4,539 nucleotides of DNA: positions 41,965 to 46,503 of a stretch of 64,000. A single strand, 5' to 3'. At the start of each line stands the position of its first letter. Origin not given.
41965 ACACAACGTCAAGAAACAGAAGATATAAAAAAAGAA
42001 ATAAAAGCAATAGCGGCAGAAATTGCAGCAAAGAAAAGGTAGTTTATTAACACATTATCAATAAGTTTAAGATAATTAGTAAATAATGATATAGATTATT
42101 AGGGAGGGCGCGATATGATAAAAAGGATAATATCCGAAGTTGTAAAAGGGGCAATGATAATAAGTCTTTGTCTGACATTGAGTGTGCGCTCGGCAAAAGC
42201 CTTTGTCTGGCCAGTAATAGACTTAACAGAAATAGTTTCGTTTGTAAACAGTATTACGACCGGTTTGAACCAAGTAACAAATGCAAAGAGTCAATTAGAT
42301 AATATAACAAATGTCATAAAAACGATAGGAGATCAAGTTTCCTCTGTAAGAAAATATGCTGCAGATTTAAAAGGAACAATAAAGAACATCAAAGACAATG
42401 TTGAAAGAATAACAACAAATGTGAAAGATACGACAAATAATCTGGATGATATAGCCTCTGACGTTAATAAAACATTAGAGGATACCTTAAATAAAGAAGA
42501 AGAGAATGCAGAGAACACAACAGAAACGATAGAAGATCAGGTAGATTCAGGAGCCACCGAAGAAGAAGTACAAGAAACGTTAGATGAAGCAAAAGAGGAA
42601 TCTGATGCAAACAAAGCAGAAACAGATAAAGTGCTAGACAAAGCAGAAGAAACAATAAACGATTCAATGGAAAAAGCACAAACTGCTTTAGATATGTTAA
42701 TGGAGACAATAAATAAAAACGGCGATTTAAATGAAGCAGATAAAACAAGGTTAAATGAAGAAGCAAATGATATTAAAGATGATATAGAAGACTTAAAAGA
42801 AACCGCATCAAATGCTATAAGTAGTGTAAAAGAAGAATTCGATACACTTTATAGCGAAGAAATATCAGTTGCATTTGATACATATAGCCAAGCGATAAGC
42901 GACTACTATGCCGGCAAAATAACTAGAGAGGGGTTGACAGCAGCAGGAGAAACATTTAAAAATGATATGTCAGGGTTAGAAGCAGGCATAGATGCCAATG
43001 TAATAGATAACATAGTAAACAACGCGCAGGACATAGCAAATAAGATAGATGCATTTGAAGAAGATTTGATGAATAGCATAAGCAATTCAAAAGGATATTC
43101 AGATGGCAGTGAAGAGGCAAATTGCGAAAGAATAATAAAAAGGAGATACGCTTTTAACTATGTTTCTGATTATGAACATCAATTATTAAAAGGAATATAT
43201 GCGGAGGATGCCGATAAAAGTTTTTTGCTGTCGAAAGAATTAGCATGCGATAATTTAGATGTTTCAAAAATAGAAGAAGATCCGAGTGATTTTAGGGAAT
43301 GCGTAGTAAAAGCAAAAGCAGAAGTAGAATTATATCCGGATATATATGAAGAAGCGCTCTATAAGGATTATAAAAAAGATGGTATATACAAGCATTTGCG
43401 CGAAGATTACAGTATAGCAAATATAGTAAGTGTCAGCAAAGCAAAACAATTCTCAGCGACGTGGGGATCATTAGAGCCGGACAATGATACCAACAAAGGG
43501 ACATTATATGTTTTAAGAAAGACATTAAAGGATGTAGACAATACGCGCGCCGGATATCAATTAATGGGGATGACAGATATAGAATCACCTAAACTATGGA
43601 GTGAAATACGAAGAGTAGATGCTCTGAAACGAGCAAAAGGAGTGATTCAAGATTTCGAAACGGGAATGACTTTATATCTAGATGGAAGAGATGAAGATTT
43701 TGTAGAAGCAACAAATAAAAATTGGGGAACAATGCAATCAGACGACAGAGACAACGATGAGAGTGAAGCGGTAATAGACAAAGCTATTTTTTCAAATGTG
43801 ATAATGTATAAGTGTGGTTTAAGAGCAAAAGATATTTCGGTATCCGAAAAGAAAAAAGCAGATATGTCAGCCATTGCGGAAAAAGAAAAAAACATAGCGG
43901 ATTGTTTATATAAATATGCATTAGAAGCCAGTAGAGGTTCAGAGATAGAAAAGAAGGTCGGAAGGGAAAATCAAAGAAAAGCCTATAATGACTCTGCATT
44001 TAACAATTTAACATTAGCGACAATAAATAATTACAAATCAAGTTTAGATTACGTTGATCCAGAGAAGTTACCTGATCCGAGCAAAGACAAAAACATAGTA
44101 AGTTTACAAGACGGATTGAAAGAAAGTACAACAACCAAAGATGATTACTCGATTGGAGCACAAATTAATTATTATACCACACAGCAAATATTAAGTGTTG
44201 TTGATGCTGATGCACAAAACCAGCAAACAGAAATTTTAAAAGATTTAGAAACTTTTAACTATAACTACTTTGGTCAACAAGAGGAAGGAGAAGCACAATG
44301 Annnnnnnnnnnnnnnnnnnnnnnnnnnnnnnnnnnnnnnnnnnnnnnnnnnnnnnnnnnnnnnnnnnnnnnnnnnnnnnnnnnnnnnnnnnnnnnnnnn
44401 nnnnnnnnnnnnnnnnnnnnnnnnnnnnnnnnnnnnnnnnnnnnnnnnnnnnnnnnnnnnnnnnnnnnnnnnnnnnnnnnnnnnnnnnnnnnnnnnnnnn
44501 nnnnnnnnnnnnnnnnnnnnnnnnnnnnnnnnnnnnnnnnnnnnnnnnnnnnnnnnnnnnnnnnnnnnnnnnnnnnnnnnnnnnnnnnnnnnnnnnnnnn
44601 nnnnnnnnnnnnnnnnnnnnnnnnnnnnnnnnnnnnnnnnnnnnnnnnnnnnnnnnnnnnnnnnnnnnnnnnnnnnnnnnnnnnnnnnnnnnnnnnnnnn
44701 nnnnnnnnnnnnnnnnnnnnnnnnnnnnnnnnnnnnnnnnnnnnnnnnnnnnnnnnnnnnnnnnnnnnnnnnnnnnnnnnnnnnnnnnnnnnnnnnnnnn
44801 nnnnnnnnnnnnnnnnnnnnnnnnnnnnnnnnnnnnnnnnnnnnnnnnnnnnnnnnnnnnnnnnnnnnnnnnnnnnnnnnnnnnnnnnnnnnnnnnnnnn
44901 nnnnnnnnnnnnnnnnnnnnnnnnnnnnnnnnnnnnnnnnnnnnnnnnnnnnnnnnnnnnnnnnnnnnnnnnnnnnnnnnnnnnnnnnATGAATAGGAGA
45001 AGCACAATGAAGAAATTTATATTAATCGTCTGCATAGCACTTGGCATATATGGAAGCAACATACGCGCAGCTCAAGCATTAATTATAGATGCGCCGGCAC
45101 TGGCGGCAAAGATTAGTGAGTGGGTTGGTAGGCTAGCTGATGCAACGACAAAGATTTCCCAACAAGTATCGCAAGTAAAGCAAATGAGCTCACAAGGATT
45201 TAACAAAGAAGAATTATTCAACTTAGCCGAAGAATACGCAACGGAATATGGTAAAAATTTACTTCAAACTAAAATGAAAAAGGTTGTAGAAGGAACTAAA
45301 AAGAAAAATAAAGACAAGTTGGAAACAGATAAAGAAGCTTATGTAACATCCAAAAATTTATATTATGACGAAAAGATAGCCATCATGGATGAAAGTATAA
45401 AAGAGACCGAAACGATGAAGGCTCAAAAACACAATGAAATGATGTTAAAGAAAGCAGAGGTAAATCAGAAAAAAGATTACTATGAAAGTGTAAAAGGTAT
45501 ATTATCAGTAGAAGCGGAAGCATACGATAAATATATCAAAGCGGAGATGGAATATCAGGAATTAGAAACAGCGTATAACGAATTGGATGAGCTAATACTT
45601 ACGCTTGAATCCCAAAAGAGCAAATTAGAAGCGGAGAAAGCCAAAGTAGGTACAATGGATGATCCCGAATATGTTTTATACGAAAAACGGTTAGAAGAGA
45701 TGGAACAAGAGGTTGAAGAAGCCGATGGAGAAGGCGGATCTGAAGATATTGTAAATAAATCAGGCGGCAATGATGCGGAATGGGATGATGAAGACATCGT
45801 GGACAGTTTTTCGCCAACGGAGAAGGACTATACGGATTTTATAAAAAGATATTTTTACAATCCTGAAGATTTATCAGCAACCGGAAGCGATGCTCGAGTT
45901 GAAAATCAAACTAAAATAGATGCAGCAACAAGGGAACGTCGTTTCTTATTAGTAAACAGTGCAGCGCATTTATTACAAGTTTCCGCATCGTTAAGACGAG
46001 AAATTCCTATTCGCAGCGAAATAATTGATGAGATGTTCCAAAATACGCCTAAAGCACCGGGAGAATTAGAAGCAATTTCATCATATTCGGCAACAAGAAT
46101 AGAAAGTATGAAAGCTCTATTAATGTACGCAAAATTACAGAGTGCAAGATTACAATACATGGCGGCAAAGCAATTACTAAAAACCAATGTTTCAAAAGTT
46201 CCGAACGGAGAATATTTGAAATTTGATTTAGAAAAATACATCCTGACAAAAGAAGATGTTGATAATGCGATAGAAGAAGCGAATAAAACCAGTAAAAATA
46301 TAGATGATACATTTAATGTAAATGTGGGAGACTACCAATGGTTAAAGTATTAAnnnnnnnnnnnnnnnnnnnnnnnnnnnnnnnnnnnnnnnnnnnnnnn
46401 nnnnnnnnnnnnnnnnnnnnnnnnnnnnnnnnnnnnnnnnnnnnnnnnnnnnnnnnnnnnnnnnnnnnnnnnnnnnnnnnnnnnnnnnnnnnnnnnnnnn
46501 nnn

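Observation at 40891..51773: Five tandem secreted coiled-coil genes with VirB5/TrbJ-like N-termini occupy the slot where Rickettsiales carry five virB6 paralogues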

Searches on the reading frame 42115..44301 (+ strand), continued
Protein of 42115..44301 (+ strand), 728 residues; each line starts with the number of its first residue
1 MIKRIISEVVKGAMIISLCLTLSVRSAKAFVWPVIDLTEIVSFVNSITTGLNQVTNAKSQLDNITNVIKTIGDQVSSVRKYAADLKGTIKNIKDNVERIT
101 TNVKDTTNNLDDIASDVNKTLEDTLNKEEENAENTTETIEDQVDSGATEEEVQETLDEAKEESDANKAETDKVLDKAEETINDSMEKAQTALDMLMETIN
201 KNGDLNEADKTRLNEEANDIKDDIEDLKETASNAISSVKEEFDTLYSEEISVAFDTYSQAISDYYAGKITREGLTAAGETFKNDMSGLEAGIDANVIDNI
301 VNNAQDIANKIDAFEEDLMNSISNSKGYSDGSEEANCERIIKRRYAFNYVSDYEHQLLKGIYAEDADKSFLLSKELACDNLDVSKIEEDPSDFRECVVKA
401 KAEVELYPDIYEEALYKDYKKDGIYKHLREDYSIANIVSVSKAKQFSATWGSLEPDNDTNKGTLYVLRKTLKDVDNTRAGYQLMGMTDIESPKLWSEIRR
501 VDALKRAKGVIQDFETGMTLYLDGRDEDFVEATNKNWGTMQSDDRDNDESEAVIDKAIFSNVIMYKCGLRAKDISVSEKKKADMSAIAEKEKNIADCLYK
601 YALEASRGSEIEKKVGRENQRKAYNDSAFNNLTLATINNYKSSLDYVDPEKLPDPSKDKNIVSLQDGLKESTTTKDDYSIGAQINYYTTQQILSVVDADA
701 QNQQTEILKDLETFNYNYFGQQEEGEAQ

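Call 100: fold_search(model_id=the predicted structure, library=pdb)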
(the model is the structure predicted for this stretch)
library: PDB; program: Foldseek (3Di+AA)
matches with E <= 10: 160; with E <= 0.001: 0
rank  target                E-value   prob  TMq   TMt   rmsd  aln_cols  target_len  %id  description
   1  4tql_A                6.6e-02  0.96  0.13  0.33  37.1       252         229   15  Computationally designed three helix bundle (released 2014-10-15)
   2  4tql_B                1.0e-01  0.87  0.12  0.31  37.8       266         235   15  Computationally designed three helix bundle (released 2014-10-15)
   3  4uos                  1.1e-01  1.00  0.14  0.41   9.9       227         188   14  Thermodynamic hyperstability in parametrically designed helical bundles (released 2014-11-05)
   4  8r5s_D                2.3e-01  0.41  0.09  0.21  23.0       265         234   12  t113 - De-novo designed soluble homotetramer (released 2024-11-27)
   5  8gl3                  2.4e-01  0.96  0.16  0.39   9.5       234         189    9  De novo design of monomeric helical bundles for pH-controlled membrane lysis (released 2023-09-06)
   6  8r5s_A                2.7e-01  0.35  0.09  0.20  21.8       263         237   11  t113 - De-novo designed soluble homotetramer (released 2024-11-27)
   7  8r5s_E                3.2e-01  0.33  0.09  0.20  21.6       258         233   10  t113 - De-novo designed soluble homotetramer (released 2024-11-27)
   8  8r5s_G                3.5e-01  0.33  0.09  0.21  21.6       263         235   11  t113 - De-novo designed soluble homotetramer (released 2024-11-27)
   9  3ljb_A                3.6e-01  0.35  0.10  0.22  13.5       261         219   11  Structural basis of oligomerisation in the MxA stalk (released 2010-05-05)
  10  5owv_C                4.5e-01  0.96  0.22  0.26  19.1       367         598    9  An oligomerised bacterial dynamin pair provides a mechanism for the long-range sensing and tethering of membranes (released 2018-09-05)
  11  7cbc_A                4.7e-01  0.33  0.11  0.22  37.9       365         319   12  Crystal structure of a de novo designed switch protein caging a hemagglutinin binder (released 2020-12-23)
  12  7xge_A                5.7e-01  0.85  0.11  0.38  12.2       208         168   10  Crystal structure of MCL-1 in complex with computationally designed inhibitor protein (released 2022-07-20)
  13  7jh5_B                6.7e-01  0.33  0.10  0.22  25.9       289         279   12  Co-LOCKR: de novo designed protein switch (released 2020-09-02)
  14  7xge_G                8.2e-01  0.89  0.14  0.46  10.4       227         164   11  Crystal structure of MCL-1 in complex with computationally designed inhibitor protein (released 2022-07-20)
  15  6egc                  9.3e-01  0.80  0.09  0.39  13.2       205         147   12  Single-chain version of 2L4HC2_23 (PDB 5J0K) (released 2019-05-29)
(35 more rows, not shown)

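Call 103: search_protein_families(library=pfam, proteins=[L001:12929-13468:+, L015:14033-14572:+, L017:12962-13501:+, L018:12926-13465:+, L019:2711-3250:+, L020:12891-13430:+, L022:7699-8238:+, L023:12955-13494:+, L013:12916-13455:+, L009:13552-14091:+], max_evalue=1)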
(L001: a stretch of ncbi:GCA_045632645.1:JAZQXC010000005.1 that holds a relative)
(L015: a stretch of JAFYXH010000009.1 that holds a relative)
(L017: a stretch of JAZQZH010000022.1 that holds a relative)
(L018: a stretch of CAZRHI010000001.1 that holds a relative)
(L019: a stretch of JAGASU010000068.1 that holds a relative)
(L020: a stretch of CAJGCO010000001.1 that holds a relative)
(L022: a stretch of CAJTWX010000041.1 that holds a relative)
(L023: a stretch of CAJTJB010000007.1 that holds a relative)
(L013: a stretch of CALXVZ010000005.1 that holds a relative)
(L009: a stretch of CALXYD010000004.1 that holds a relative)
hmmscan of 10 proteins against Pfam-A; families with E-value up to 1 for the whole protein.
L001:12929-13468:+ (180 aa): 0 families

L015:14033-14572:+ (180 aa): 6 families
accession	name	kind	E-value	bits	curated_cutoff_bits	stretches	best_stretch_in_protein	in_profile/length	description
PF13605.11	DUF4141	-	0.00091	19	30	1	6-44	3-40/53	Domain of unknown function (DUF4141)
PF01544.23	CorA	-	0.041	13.6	27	1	91-147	95-149/292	CorA-like Mg2+ transporter protein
PF20663.3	COG4_N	-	0.051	14.1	27.3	1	11-60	10-59/107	Conserved oligomeric Golgi complex subunit 4, N-terminal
PF00512.31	HisKA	-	0.06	13.8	26.9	1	27-63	28-63/66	His Kinase A (phospho-acceptor) domain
PF07200.18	Mod_r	-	0.51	10.8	30.1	0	25-145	11-124/146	Modifier of rudimentary (Mod(r)) protein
PF07889.17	DUF1664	-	0.55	10.7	34.6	0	31-60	80-109/124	Protein of unknown function (DUF1664)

L017:12962-13501:+ (180 aa): 1 family
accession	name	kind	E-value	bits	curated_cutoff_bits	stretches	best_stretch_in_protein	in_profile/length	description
PF14395.11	COOH-NH2_lig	-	0.11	12.2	25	1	90-144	163-217/254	Phage phiEco32-like COOH.NH2 ligase-type 2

L018:12926-13465:+ (180 aa): 1 family
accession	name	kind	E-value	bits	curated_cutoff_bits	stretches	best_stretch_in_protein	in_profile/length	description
PF17774.7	YlmH_RBD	-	0.095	13.5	23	1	10-57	28-75/84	Putative RNA-binding domain in YlmH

L019:2711-3250:+ (180 aa): 3 families
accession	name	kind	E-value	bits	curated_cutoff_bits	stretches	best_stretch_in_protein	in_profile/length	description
PF00311.23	PEPcase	-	0.0075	14.7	22.4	1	70-163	278-364/919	Phosphoenolpyruvate carboxylase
PF05269.17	Phage_CII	-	0.089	13.5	21.3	1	8-43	16-51/91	Bacteriophage CII protein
PF02862.22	DDHD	-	0.41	11.2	28.3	1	38-167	93-206/258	DDHD domain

L020:12891-13430:+ (180 aa): 5 families
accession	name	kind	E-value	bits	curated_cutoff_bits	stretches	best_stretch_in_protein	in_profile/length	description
PF06023.18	Csa1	-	0.074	12.9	27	1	93-178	68-154/292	CRISPR-associated exonuclease Csa1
PF14362.11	DUF4407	-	0.12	12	31.3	1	45-156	148-239/297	Domain of unknown function (DUF4407)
PF24856.1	AraA_central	-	0.29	12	24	0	21-52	19-51/148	L-arabinose isomerase central domain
PF14138.11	COX16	-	0.49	11.2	27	0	112-171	17-73/79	Cytochrome c oxidase assembly protein COX16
PF01496.24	V_ATPase_I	-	0.61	8.4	30.7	1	13-153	8-142/815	V-type ATPase 116kDa subunit family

L022:7699-8238:+ (180 aa): 2 families
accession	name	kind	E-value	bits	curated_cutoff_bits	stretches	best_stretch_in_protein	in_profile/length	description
PF15934.10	Yuri_gagarin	-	0.0011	19.4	28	1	62-169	63-165/234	Yuri gagarin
PF09762.14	CCDC93_CC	-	0.0069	15.9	30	1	103-177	175-250/429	CCDC93 coiled-coil domain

L023:12955-13494:+ (180 aa): 0 families

L013:12916-13455:+ (180 aa): 2 families
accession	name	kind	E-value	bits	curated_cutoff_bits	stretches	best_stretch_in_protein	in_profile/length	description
PF01594.21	AI-2E_transport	-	0.12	12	34.3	1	8-86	58-130/327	AI-2E family transporter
PF22485.1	DUF6987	-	0.36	11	26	1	30-154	15-131/200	Domain of unknown function (DUF6987)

L009:13552-14091:+ (180 aa): 7 families
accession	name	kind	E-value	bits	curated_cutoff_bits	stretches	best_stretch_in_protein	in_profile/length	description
PF03666.18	NPR3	-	0.0081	15.5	27.5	1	65-152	18-107/456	Nitrogen Permease regulator of amino acid transport activity 3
PF18017.8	SAM_4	-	0.024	15.2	23.6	1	31-96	5-69/84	SAM domain (Sterile alpha motif)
PF13125.11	DUF3958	-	0.034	14.9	26.3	1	36-110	12-86/107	Protein of unknown function (DUF3958)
PF03306.18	AAL_decarboxy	-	0.051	13.3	25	1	83-159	72-147/219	Alpha-acetolactate decarboxylase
PF10023.15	Aminopep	-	0.12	12.2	25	1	78-179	174-271/322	Putative aminopeptidase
PF09831.14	DUF2058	-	0.53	10.9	25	0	96-167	13-82/174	Uncharacterized protein conserved in bacteria (DUF2058)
PF02862.22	DDHD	-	0.93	10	28.3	0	42-156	95-207/258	DDHD domain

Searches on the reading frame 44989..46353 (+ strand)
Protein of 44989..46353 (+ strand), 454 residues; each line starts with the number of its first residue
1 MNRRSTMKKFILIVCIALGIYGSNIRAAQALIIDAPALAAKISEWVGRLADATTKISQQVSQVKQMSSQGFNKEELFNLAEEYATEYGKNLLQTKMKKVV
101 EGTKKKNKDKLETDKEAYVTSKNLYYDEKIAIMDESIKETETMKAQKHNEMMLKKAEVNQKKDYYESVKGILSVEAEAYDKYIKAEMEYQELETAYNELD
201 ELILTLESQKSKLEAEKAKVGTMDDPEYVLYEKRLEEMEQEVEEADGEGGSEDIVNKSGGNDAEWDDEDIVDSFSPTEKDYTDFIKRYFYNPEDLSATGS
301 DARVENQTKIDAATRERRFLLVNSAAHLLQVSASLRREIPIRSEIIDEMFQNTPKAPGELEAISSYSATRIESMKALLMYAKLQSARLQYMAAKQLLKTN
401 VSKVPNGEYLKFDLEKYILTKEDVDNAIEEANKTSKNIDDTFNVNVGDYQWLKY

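Call 4: search_protein_families(library=pfam, proteins=[window:44989-46353:+], max_evalue=1)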
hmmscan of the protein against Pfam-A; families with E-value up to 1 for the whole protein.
window:44989-46353:+ (454 aa): 2 families
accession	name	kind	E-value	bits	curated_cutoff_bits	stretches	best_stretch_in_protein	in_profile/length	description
PF25046.1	DUF7790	-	0.00055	19.8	23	1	52-145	84-165/272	Domain of unknown function (DUF7790)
PF08663.15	HalX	-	0.15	12.9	23.2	1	196-245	5-54/68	HalX domain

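Call 5: search_protein_families(library=ncbifam, proteins=[window:44989-46353:+], max_evalue=1)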
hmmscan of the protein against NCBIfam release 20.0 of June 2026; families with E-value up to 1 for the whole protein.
window:44989-46353:+ (454 aa): 0 families

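Call 32: search_solved_structures(query=A4, max_evalue=10)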
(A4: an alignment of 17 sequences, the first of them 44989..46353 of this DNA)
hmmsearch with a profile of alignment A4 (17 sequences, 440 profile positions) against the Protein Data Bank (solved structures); distinct sequences matched with E-value up to 10: 9.
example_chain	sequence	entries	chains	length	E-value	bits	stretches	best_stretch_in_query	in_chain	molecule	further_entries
3zgx_A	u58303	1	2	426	0.016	17.4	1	80-214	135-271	CHROMOSOME PARTITION PROTEIN SMC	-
1hs7_A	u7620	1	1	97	0.036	16.2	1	189-239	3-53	SYNTAXIN VAM3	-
6ec0_A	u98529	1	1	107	0.048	15.8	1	119-209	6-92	Keratin 1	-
7qrc_B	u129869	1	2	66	0.063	15.4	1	34-90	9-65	Peroxin-14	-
6zfw_A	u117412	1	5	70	0.075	15.1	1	34-90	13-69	Peroxin-14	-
2dnx_A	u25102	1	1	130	0.16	14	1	28-111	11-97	Syntaxin-12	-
8gi0_F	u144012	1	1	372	1.3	11.1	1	35-92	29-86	Peroxisomal membrane protein PEX14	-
9ff9_A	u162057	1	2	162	5.3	9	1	98-194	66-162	Tropomyosin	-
8puz_A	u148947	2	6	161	5.7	8.9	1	98-194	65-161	Tropomyosin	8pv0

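Call 54: search_protein_families(library=pfam, alignment_id=A4, max_evalue=10)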
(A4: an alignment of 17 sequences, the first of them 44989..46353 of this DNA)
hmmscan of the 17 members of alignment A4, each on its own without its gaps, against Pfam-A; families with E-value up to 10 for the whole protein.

A. member 1, window:44989-46353:+ (454 aa): 2 families
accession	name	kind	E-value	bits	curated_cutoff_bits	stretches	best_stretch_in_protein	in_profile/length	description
PF25046.1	DUF7790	-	0.00055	19.8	23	1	52-145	84-165/272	Domain of unknown function (DUF7790)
PF08663.15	HalX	-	0.15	12.9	23.2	1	196-245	5-54/68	HalX domain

B. families by the number of members that match (of 17 scanned): 35 families (the first 25 are shown)
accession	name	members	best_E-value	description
PF25046.1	DUF7790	2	0.00055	Domain of unknown function (DUF7790)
PF08663.15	HalX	2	0.11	HalX domain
PF01496.24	V_ATPase_I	2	1.4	V-type ATPase 116kDa subunit family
PF05227.19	CHASE3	1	0.00023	CHASE3 domain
PF13605.11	DUF4141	1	0.0025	Domain of unknown function (DUF4141)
PF08220.18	HTH_DeoR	1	0.004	DeoR-like helix-turn-helix domain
PF25398.1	CUX1_N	1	0.03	CUX1-like, N-terminal tRNA-binding arm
PF25014.1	NET2A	1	0.034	NET2A-like domain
PF10436.14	BCDHK_Adom3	1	0.055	Mitochondrial branched-chain alpha-ketoacid dehydrogenase kinase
PF00238.24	Ribosomal_L14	1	0.07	Ribosomal protein L14p/L23e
PF02183.23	HALZ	1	0.08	Homeobox associated leucine zipper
PF18017.8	SAM_4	1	0.088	SAM domain (Sterile alpha motif)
PF03338.20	Pox_J1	1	0.1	Poxvirus J1 protein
PF25514.1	P3_C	1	0.14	P3 major capsid protein C-terminal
PF15729.11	CTSRT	1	0.16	Cation channel sperm-associated targeting subunit tau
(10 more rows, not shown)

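Call 92: find_homologous_proteins(query=A4, max_evalue=0.001)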
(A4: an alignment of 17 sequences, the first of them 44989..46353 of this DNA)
Query A4 (17 sequences) (454 aa, profile of the alignment): 41 proteins with E <= 0.001 among 8000 candidates.
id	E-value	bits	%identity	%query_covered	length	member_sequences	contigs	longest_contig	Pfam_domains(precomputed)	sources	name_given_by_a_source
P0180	4.0e-187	641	71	98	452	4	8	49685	-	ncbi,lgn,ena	-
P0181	4.6e-186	637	73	100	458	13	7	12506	-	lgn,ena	-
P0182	8.6e-185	633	71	98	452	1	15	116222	-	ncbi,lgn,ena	-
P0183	2.1e-184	632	71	98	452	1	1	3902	-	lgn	-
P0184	1.2e-183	629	71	98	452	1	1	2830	-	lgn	-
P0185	1.2e-182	626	73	98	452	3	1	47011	-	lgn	-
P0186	8.5e-181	620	60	97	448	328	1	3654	-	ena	-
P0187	1.4e-180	619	92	99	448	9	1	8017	-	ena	-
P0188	2.8e-180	618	72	100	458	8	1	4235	-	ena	-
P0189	9.5e-178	610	51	98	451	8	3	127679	-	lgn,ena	-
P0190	4.5e-177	608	62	97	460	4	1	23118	-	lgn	-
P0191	2.5e-174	598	54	97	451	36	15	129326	-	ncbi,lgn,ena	-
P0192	7.9e-172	590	60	94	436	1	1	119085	-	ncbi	-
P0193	1.1e-167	577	57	98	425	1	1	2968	-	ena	-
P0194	1.1e-163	563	50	91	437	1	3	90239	-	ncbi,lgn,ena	-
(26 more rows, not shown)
